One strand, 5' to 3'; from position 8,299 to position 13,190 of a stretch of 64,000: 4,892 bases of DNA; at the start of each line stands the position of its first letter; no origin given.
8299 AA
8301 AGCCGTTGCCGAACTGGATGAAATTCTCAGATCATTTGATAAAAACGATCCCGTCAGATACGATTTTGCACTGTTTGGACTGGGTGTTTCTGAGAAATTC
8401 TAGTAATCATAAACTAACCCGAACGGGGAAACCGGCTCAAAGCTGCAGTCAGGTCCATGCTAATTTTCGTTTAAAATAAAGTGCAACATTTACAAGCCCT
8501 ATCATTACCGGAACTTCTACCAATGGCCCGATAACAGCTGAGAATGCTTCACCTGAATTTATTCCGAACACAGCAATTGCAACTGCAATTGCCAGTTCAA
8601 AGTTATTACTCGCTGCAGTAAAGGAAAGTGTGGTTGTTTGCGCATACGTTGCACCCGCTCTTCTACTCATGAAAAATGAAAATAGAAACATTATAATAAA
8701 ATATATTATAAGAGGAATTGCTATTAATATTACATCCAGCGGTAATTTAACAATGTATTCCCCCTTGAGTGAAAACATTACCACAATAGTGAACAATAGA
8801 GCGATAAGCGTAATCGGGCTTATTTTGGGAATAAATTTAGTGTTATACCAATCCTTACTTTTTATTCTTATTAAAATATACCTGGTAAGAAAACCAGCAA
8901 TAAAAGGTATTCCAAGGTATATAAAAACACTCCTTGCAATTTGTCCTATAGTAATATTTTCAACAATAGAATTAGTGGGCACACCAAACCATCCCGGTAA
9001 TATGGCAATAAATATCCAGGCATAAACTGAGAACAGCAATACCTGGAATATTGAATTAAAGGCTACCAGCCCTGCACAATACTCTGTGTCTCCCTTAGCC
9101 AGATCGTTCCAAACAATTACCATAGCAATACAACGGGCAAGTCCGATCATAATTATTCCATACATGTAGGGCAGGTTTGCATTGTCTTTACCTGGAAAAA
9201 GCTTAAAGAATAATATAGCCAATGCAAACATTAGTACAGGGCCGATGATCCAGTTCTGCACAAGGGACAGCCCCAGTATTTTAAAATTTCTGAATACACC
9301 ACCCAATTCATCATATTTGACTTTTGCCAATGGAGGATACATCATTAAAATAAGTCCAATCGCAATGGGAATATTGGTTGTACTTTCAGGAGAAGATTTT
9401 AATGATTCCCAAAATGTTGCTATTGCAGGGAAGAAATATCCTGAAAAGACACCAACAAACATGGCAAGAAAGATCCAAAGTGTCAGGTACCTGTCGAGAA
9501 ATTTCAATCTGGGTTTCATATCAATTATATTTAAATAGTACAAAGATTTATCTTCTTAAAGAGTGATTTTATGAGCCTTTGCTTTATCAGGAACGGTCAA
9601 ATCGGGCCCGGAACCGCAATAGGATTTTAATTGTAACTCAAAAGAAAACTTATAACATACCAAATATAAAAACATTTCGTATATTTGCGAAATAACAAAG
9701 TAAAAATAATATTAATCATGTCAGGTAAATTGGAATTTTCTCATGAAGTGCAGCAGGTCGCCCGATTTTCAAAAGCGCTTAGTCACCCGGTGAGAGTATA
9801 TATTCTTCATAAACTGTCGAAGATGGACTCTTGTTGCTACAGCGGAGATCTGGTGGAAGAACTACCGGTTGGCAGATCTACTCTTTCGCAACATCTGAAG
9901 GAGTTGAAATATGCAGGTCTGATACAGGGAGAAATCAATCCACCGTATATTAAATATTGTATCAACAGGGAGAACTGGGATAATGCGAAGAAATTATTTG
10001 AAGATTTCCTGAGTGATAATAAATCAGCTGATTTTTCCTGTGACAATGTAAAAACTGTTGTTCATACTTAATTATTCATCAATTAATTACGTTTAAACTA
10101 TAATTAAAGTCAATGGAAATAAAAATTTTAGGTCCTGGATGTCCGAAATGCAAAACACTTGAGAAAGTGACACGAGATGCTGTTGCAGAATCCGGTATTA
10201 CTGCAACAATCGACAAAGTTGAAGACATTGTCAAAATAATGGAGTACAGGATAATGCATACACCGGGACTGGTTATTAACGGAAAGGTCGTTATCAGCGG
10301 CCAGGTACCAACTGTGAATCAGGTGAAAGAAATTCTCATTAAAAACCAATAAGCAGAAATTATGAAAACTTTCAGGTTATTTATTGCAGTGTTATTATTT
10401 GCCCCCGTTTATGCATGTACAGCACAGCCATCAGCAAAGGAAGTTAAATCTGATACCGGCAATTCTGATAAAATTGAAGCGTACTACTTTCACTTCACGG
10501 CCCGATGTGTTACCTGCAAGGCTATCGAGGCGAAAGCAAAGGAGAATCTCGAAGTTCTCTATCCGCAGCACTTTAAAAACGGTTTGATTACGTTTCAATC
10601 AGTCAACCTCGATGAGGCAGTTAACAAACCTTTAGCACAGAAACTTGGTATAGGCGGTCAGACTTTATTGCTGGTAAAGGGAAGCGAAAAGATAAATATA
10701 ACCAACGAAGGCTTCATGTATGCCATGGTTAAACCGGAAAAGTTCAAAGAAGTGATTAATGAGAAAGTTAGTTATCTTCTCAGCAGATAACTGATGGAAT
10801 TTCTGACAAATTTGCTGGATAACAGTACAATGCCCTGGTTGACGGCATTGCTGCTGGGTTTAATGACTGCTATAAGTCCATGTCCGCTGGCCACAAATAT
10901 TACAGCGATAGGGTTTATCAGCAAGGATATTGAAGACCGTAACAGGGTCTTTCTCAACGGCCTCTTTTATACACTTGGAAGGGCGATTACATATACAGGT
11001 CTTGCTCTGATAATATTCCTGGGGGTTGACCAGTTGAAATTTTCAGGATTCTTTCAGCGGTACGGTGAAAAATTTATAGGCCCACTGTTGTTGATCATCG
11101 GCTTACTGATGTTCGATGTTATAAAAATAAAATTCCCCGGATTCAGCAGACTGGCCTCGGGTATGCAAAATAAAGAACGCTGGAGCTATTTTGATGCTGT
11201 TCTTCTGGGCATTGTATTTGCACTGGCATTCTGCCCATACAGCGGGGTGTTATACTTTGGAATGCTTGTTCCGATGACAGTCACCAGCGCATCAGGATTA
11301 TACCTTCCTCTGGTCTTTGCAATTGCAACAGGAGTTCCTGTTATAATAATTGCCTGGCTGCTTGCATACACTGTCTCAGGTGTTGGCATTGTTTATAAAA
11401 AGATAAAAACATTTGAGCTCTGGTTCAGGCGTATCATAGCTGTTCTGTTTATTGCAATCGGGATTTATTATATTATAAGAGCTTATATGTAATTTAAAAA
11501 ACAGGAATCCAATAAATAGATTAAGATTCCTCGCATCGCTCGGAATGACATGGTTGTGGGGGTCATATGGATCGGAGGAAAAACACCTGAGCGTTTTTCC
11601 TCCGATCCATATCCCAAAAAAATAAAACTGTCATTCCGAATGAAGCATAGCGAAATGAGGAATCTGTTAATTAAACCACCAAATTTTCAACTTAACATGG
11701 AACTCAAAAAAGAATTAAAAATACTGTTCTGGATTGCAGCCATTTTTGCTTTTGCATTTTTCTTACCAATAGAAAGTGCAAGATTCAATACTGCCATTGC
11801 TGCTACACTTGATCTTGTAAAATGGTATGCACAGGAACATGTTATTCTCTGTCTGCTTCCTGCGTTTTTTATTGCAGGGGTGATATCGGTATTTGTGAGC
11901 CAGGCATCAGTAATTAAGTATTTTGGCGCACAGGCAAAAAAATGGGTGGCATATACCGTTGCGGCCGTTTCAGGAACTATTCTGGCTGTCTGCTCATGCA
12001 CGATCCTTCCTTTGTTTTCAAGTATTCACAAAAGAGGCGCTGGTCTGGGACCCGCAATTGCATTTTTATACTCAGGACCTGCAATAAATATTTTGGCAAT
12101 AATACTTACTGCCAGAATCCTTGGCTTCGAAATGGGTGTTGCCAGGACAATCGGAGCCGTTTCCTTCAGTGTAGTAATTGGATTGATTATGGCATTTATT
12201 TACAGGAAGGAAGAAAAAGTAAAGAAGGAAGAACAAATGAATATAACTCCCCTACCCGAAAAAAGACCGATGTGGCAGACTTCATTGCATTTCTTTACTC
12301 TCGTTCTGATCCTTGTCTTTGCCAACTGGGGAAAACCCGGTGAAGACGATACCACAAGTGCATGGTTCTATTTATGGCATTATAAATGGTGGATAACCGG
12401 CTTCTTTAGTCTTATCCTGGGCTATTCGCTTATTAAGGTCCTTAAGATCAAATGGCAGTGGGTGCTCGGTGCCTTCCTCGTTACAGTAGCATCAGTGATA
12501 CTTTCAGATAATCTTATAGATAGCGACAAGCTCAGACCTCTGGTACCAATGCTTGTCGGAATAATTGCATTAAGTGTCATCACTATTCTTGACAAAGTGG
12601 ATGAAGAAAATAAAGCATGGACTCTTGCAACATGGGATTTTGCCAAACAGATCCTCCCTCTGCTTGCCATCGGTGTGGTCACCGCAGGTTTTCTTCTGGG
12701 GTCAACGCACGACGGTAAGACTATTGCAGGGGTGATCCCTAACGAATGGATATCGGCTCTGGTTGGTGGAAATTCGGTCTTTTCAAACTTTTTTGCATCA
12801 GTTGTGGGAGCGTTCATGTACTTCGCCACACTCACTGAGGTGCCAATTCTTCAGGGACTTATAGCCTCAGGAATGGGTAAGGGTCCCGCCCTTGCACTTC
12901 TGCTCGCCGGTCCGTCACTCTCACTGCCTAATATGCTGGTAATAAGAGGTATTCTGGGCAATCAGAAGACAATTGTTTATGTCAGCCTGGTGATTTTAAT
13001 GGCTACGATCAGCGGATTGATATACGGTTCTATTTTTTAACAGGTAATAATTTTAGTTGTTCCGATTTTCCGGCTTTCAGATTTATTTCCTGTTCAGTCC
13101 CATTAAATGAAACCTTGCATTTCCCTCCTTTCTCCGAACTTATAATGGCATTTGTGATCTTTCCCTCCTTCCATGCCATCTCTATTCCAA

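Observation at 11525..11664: Nested double-hairpin elements with compensatory changes, one copy inside the ars operon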

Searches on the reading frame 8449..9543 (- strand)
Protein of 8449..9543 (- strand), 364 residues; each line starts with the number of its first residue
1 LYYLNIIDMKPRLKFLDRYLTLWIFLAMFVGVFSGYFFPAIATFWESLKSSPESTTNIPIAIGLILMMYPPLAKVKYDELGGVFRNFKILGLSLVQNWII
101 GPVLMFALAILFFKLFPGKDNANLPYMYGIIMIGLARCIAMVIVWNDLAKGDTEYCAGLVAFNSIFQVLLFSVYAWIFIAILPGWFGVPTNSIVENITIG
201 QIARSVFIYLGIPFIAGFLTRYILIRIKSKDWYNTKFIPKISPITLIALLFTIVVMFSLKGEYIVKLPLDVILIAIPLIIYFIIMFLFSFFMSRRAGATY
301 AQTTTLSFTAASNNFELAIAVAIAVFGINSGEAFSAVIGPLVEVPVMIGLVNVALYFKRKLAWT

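Call 14: search_protein_families(library=pfam, proteins=[window:8449-9543:-])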
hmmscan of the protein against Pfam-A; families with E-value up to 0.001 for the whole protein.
window:8449-9543:- (364 aa): 1 family
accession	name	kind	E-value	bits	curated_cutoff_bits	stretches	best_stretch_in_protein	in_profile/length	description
PF01758.21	SBF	-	1.1e-59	201.8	24.3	1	61-266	1-190/191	Sodium Bile acid symporter family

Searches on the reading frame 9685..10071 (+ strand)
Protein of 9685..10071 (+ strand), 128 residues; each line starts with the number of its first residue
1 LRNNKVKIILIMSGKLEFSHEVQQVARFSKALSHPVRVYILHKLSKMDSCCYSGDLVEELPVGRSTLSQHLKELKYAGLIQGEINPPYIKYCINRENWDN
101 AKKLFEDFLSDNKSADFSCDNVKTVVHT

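Call 14: search_protein_families(library=pfam, proteins=[window:9685-10071:+])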
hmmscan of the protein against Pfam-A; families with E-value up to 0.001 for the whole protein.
window:9685-10071:+ (128 aa): 2 families
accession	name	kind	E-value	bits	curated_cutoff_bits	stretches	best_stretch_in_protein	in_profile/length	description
PF01022.26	HTH_5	-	1.1e-10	41.7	22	1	35-81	2-46/47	Bacterial regulatory protein, arsR family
PF12840.13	HTH_20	-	1e-06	29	27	1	32-80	1-48/51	Helix-turn-helix domain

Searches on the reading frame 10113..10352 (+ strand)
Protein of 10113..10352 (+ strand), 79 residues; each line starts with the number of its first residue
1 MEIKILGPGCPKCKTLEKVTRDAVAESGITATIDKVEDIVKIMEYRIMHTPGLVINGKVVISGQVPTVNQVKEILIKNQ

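Call 14: search_protein_families(library=pfam, proteins=[window:10113-10352:+])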
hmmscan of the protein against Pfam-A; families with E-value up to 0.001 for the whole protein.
window:10113-10352:+ (79 aa): 1 family
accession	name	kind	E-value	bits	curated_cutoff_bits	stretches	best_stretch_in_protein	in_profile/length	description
PF13192.12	Thioredoxin_3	-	1.7e-29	102.1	24.8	1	1-75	1-75/76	Thioredoxin domain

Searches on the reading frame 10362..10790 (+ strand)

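Call 14: search_protein_families(library=pfam, proteins=[window:10362-10790:+])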
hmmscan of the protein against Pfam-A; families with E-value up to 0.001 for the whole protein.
window:10362-10790:+ (142 aa): 0 families

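Call 66: search_protein_families(library=ncbifam, proteins=[window:10362-10790:+])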
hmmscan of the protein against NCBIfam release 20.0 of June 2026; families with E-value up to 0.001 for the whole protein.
window:10362-10790:+ (142 aa): 1 family
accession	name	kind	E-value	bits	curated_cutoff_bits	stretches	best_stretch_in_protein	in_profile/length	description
NF040494.1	nitrored_ArsF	subfamily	2.5e-29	101.7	60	1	38-137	1-104/106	nitrophenyl compound nitroreductase subunit ArsF family protein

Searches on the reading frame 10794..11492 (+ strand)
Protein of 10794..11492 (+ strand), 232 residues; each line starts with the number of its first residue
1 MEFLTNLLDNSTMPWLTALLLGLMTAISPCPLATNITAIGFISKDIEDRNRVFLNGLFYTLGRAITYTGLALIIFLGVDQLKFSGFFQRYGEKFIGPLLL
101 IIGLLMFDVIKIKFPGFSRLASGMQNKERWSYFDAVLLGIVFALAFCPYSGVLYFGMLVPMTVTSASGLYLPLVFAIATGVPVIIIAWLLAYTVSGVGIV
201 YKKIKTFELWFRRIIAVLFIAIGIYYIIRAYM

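Call 14: search_protein_families(library=pfam, proteins=[window:10794-11492:+])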
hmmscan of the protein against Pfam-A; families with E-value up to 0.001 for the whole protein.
window:10794-11492:+ (232 aa): 1 family
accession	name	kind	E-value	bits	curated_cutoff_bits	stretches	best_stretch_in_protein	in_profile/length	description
PF13386.12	DsbD_2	-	1.4e-19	71.2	24.9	1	17-225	1-199/199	Cytochrome C biogenesis protein transmembrane region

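Call 16: find_encoding_contigs(protein=window:10794-11492:+, flank=10000, max_places=10)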
Protein window:10794-11492:+ (232 aa): 1 contig read that carries it; 1 place shown.
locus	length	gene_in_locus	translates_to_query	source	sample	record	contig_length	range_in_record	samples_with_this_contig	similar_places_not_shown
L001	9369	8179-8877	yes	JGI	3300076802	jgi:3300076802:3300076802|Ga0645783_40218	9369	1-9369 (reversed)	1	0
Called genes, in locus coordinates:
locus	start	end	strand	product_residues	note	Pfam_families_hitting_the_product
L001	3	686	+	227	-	?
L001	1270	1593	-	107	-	PF13683:rve_3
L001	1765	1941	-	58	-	-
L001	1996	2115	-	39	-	-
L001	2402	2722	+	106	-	-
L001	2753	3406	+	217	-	PF02463:SMC_N (faint), PF00005:ABC_tran, PF13304:AAA_21 (faint)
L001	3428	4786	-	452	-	-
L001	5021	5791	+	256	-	PF09674:DUF2400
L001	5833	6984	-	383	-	PF01758:SBF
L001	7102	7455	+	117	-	PF12840:HTH_20, PF01022:HTH_5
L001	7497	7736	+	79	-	PF13192:Thioredoxin_3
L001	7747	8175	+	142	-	-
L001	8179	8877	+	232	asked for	PF13386:DsbD_2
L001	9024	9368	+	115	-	?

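Call 31: find_related_loci(query=window:10794-11492:+, collection=metagenome_contigs, flank=3000)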
Query window:10794-11492:+ (232 aa) in metagenome_contigs; peptide patterns used: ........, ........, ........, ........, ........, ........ (x = any residue, [..] = any of these).
458 stretches matched a pattern; 309 encode a relative of the query (tblastn E <= 1e-3); the best 80 are kept; 80 distinct loci.
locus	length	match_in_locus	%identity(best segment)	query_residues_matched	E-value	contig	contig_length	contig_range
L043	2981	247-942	91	1-232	1e-147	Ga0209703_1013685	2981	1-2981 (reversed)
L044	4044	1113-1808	90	1-232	5e-142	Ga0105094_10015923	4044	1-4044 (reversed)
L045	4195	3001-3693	89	1-231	1e-139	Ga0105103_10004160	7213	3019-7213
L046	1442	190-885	89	1-232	4e-150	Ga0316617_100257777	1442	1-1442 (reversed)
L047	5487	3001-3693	94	1-231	9e-138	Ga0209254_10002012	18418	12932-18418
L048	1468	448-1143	87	1-232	8e-148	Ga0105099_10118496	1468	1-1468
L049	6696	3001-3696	84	1-232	7e-135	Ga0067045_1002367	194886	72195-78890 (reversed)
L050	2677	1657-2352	93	1-232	6e-141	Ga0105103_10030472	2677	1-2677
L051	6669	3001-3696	86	1-232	2e-134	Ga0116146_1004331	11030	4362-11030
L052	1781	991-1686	94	1-232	2e-144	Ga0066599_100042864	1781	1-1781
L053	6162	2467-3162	84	1-232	2e-132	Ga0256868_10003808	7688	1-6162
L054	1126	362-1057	84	1-232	9e-145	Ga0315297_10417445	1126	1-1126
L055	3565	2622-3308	85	1-229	1e-135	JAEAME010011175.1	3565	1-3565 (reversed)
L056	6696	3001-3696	84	1-232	5e-132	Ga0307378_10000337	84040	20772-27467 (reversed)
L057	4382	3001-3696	83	1-232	1e-132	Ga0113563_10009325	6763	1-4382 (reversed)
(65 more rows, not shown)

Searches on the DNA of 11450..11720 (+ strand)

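Call 34: search_rna_families(source=window, start=11450, end=11720, threshold=evalue, max_evalue=10)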
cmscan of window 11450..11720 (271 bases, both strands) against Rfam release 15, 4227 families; matches with E-value up to 10: 15.
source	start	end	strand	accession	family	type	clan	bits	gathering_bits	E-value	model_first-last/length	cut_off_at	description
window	11560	11616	+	RF03224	MIR9560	Gene; miRNA;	-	26.5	74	0.0027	1-96/96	no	MIR9560 microRNA precursor family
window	11568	11609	-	RF03880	mir-1684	Gene; miRNA;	-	25.6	60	0.0038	1-87/87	no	mir-1684 microRNA precursor family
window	11549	11626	+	RF04164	MIR1507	Gene; miRNA;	-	25.2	73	0.00097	1-107/107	no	MIR1507 microRNA precursor family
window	11564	11611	-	RF04118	MIR9481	Gene; miRNA;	-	23.6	130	0.0074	1-135/135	no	MIR9481 microRNA precursor family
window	11568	11609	-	RF03598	MIR6024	Gene; miRNA;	-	22.6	72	0.02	1-99/99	no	MIR6024 microRNA precursor family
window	11559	11624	-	RF02436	SpF43_sRNA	Gene; sRNA;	-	21.3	70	0.049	1-99/99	no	Streptococcus sRNA SpF43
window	11527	11652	-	RF03237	MIR6425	Gene; miRNA;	-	20.3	142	0.057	1-125/125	no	MIR6425 microRNA precursor family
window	11567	11616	+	RF03704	MIR4380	Gene; miRNA;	-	18.8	83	0.27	1-82/82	no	MIR4380 microRNA precursor family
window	11569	11608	-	RF00891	mir-671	Gene; miRNA;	-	18.8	65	0.92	1-84/84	no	mir-671 microRNA precursor family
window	11450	11637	-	RF02173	SMAD5-AS1_1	Gene; lncRNA;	-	16.9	45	0.057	1-199/263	3'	SMAD5 antisense RNA 1 conserved region 1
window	11565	11612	-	RF00956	MIR1444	Gene; miRNA;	-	15.9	80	2.5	13-73/85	no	MIR1444 microRNA precursor family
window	11569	11607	+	RF03873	mir-3192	Gene; miRNA;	-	14.3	80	4.8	21-55/77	no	mir-3192 microRNA precursor family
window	11570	11608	-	RF03873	mir-3192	Gene; miRNA;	-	13.9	80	6.2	21-55/77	no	mir-3192 microRNA precursor family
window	11565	11610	-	RF03695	MIR6151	Gene; miRNA;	-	12.4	71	7.1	1-71/71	no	MIR6151 microRNA precursor family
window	11475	11510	+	RF00522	PreQ1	Cis-reg; riboswitch;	-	11.4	39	9.8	1-45/45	no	PreQ1 (pre queuosine) riboswitch aptamer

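Call 63: search_dna_similar(query=window:11521-11670:+, collection=plasmids, mode=distant, max_evalue=0.01, max_rows=15)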
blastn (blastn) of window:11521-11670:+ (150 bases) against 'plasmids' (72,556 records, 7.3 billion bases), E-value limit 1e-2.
No match.

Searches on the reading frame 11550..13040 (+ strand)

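Call 14: search_protein_families(library=pfam, proteins=[window:11550-13040:+])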
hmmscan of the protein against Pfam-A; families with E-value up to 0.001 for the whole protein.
window:11550-13040:+ (496 aa): 1 family
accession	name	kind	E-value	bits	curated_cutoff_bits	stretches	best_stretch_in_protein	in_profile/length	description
PF03773.19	ArsP_1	-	4.7e-72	243.1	32.3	1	92-493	10-293/294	Predicted permease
